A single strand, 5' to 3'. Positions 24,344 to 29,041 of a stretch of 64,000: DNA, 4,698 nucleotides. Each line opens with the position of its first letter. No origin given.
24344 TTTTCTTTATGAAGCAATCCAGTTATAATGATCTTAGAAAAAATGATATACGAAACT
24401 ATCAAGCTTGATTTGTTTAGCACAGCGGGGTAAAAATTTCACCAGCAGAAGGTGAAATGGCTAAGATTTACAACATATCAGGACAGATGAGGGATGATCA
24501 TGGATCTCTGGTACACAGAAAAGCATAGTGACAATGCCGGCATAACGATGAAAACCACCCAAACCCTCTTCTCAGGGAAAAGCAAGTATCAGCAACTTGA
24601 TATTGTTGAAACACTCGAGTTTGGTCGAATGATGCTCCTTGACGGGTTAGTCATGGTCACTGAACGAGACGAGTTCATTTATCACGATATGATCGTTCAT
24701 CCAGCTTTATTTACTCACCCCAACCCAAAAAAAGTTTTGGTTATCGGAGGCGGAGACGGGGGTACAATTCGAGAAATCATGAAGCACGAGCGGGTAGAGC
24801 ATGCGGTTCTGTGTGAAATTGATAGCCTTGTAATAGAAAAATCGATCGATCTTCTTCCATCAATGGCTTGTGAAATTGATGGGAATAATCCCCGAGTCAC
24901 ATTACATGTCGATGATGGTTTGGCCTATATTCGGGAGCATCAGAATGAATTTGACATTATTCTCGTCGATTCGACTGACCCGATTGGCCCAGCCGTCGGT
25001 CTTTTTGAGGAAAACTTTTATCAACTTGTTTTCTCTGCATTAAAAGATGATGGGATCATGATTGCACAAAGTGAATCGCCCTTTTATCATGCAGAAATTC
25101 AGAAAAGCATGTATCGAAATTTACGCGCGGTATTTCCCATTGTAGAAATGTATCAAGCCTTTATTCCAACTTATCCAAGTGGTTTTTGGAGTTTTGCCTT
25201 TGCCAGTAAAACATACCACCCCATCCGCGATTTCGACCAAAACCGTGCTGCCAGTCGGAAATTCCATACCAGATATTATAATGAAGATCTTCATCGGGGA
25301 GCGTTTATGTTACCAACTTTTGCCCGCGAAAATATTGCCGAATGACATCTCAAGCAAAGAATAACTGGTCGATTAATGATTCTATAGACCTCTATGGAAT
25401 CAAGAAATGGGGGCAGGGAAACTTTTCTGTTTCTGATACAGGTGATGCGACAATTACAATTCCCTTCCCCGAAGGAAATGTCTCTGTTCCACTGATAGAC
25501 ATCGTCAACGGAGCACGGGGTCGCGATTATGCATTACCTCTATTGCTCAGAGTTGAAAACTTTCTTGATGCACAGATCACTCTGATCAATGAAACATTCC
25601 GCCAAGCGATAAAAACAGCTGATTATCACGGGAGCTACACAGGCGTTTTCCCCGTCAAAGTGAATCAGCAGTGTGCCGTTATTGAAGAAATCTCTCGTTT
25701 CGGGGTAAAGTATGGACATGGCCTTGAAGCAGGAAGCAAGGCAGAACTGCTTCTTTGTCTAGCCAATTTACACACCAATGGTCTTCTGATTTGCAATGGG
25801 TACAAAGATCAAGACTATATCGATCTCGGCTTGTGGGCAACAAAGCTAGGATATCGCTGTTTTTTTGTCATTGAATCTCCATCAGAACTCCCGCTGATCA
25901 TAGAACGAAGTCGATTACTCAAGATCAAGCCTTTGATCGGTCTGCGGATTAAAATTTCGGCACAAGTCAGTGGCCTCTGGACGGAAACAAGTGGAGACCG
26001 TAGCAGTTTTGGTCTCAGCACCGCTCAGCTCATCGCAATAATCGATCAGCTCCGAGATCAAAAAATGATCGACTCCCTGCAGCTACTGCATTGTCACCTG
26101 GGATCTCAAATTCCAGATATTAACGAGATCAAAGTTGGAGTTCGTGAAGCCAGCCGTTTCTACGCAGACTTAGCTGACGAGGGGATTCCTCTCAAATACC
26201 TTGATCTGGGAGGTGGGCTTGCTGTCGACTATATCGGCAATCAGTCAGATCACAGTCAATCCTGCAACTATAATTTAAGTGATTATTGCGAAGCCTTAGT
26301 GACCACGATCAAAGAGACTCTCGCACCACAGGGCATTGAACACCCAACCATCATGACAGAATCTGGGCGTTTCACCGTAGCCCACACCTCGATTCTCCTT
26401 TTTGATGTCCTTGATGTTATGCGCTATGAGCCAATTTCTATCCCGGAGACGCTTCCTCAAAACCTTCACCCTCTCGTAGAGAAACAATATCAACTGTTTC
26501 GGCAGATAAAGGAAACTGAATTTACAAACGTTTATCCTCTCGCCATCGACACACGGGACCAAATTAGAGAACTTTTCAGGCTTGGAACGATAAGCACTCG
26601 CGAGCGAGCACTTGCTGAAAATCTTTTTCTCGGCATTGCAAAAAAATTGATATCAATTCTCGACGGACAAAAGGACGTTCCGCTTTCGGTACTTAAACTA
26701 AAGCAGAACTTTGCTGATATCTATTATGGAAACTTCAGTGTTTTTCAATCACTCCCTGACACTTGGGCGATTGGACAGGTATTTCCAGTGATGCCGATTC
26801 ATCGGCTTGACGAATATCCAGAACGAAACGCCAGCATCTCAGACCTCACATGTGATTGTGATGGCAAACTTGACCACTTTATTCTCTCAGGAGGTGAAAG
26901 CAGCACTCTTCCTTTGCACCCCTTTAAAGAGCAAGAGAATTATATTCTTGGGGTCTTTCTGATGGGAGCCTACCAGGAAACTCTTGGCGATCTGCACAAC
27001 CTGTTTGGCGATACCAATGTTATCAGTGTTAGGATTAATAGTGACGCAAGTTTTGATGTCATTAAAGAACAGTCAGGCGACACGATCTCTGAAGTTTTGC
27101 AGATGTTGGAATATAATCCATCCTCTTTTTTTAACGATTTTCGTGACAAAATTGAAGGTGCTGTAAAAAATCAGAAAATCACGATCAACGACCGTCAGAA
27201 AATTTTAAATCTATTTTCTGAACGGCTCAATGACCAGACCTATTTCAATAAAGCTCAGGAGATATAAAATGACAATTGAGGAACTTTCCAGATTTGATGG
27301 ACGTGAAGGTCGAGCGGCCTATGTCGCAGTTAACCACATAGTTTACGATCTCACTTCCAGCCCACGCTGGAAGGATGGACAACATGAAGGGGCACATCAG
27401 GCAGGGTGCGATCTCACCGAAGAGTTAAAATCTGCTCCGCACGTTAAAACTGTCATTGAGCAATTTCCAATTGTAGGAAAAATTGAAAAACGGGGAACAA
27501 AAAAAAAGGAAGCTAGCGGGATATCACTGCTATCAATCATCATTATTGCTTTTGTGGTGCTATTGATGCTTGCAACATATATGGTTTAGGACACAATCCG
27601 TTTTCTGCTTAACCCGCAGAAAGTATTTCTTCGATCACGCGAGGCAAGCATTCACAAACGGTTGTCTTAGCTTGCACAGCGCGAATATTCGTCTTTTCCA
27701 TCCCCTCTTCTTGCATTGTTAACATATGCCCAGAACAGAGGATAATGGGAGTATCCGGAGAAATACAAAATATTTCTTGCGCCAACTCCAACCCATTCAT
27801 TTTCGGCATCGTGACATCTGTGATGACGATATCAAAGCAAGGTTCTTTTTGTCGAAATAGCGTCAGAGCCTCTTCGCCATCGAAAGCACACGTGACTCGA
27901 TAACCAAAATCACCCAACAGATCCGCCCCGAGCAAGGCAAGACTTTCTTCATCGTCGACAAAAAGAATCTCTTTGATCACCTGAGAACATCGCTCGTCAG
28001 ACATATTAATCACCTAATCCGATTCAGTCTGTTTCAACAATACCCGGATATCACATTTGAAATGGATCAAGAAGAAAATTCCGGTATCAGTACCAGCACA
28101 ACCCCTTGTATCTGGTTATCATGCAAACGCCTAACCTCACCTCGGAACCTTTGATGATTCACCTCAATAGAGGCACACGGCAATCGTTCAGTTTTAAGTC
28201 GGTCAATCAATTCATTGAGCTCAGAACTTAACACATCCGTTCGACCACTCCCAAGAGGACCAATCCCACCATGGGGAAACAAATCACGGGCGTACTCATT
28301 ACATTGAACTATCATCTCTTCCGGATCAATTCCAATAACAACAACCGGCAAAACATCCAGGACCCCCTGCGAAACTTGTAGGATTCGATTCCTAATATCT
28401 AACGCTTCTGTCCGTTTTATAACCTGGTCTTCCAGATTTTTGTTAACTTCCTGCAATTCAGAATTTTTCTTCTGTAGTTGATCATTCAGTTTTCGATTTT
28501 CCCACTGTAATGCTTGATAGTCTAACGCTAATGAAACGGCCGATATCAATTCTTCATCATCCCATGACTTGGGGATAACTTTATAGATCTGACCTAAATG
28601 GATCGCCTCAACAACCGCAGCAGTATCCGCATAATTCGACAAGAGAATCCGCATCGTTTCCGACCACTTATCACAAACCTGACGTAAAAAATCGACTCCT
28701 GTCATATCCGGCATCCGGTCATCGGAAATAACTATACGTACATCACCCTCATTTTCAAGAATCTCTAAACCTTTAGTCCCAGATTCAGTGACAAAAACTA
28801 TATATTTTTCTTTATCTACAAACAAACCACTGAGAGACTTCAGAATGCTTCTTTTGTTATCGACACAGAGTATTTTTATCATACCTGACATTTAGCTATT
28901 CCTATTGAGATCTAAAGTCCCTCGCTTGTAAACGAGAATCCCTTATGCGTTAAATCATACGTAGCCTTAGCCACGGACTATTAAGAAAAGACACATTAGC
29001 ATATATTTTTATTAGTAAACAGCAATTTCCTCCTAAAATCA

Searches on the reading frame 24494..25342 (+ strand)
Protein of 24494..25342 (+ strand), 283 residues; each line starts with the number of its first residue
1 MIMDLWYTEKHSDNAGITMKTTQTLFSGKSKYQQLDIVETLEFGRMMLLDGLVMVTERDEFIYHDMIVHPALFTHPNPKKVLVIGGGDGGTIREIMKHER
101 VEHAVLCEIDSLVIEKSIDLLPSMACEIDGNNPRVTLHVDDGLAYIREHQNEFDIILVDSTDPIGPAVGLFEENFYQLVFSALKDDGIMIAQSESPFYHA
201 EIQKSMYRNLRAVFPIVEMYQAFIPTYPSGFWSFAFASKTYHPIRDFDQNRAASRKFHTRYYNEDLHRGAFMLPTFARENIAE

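Call 39: search_protein_families(library=ncbifam, proteins=[window:24494-25342:+], max_evalue=0.00001)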
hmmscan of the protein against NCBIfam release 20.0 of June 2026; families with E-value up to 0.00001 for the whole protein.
window:24494-25342:+ (283 aa): 7 families
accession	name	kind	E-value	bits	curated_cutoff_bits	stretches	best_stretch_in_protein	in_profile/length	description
NF002010.0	PRK00811.1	equivalog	2e-114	381.6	260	1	3-282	4-285/287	polyamine aminopropyltransferase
TIGR00417.1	speE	equivalog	1.6e-104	349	249.55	1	6-276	1-271/271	spermidine synthase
NF002956.0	PRK03612.1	equivalog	1.8e-43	148.8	472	1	19-275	238-493/522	polyamine aminopropyltransferase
NF002435.0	PRK01581.1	equivalog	1.2e-33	116.8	537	1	22-249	97-323/374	polyamine aminopropyltransferase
NF001811.0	PRK00536.1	equivalog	1e-19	71.3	352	1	6-281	2-256/262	spermidine synthase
NF003380.0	PRK04457.1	equivalog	2.8e-12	46.2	304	1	72-191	64-178/265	polyamine aminopropyltransferase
NF037959.1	MFS_SpdSyn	subfamily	1.7e-11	43.6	40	1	75-258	273-451/480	fused MFS/spermidine synthase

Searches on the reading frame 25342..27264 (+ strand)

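Call 39: search_protein_families(library=ncbifam, proteins=[window:25342-27264:+], max_evalue=0.00001)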
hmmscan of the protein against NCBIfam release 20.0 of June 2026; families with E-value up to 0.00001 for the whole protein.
window:25342-27264:+ (641 aa): 7 families
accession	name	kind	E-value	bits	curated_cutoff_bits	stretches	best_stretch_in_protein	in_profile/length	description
NF003763.0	PRK05354.1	equivalog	3.6e-229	762.5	369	1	3-637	3-635/636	biosynthetic arginine decarboxylase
TIGR01273.1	speA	equivalog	1.8e-200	667.6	624.1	1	9-635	1-623/624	arginine decarboxylase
TIGR01048.1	lysA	equivalog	1.4e-23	83.1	297.9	1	73-358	33-295/417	diaminopimelate decarboxylase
TIGR03099.1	dCO2ase_PEP1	hypoth_equivalog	7.9e-14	51.5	478.45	1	126-358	73-292/398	pyridoxal-dependent decarboxylase, exosortase A system-associated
NF006515.0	PRK08961.1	equivalog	3.5e-09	35.2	802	1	215-361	634-762/861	bifunctional aspartate kinase/diaminopimelate decarboxylase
NF041039.1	FslC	exception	4.6e-09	35.6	500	1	93-356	51-304/418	rhizoferrin biosystnesis N-citrylornithine decarboxylase FslC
NF052544.1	OrLyDeCDokD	equivalog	8.3e-08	31.2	700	1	62-356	39-319/461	ornithine/lysine decarboxylase DokD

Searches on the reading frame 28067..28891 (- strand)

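Call 39: search_protein_families(library=ncbifam, proteins=[window:28067-28891:-], max_evalue=0.00001)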
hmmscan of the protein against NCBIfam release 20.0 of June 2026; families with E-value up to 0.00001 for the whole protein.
window:28067-28891:- (274 aa): 24 families
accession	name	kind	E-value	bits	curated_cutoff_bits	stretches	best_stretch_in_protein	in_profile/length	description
NF053512.1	nitric_RR_NosR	exception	4.7e-52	177.4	400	1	7-175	1-167/422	response regulator c-di-GMP phosphodiesterase, NosR family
NF045505.1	RR_RssB_Pseudo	equivalog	3.3e-18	65.9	700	1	5-158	6-158/394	two-component system response regulator RssB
NF006900.1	PRK09390.1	equivalog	5.2e-17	62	255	1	1-159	1-156/203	response regulator FixJ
NF008469.0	PRK11361.1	equivalog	3.1e-15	55.8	714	1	2-142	2-139/461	acetoacetate metabolism transcriptional regulator AtoC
TIGR01818.1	ntrC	equivalog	6.7e-12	44.9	558.6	1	7-142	1-132/463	nitrogen regulation protein NR(I)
NF011695.0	PRK15115.1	equivalog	2e-11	43.3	763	1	6-131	8-130/445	two-component system response regulator GlrR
NF046020.1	HisKinCckABruc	equivalog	2e-10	39.2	1000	1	2-120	747-864/868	cell cycle histidine kinase CckA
NF047793.1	ResRegPgtA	equivalog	5.9e-09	35.2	650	1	5-146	6-149/414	two-component system response regulator PgtA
NF033791.1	ActR_PrrA_rreg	equivalog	2.8e-08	33.9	250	1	7-172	4-164/173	ActR/PrrA/RegA family redox response regulator transcription factor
NF011896.0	PRK15369.1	equivalog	3.8e-08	33.2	242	1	5-159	4-159/211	two component system response regulator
NF008176.1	PRK10923.1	equivalog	7.8e-08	31.3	620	1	33-134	31-130/469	nitrogen regulation protein NR(I)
NF007969.0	PRK10693.1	equivalog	1.3e-07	30.9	329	1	6-152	9-159/337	two-component system response regulator RssB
NF010076.0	PRK13557.1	subfamily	1.4e-07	30.3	631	1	3-124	414-534/540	histidine kinase famiy protein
NF051870.1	NAssimRespRegNtrX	equivalog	1.9e-07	30.3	600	1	5-147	2-142/452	nitrogen assimilation response regulator NtrX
NF052313.1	T9SS_RR_PorX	equivalog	2.5e-07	29.8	300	1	6-142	2-135/513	T9SS response regulator signal transducer PorX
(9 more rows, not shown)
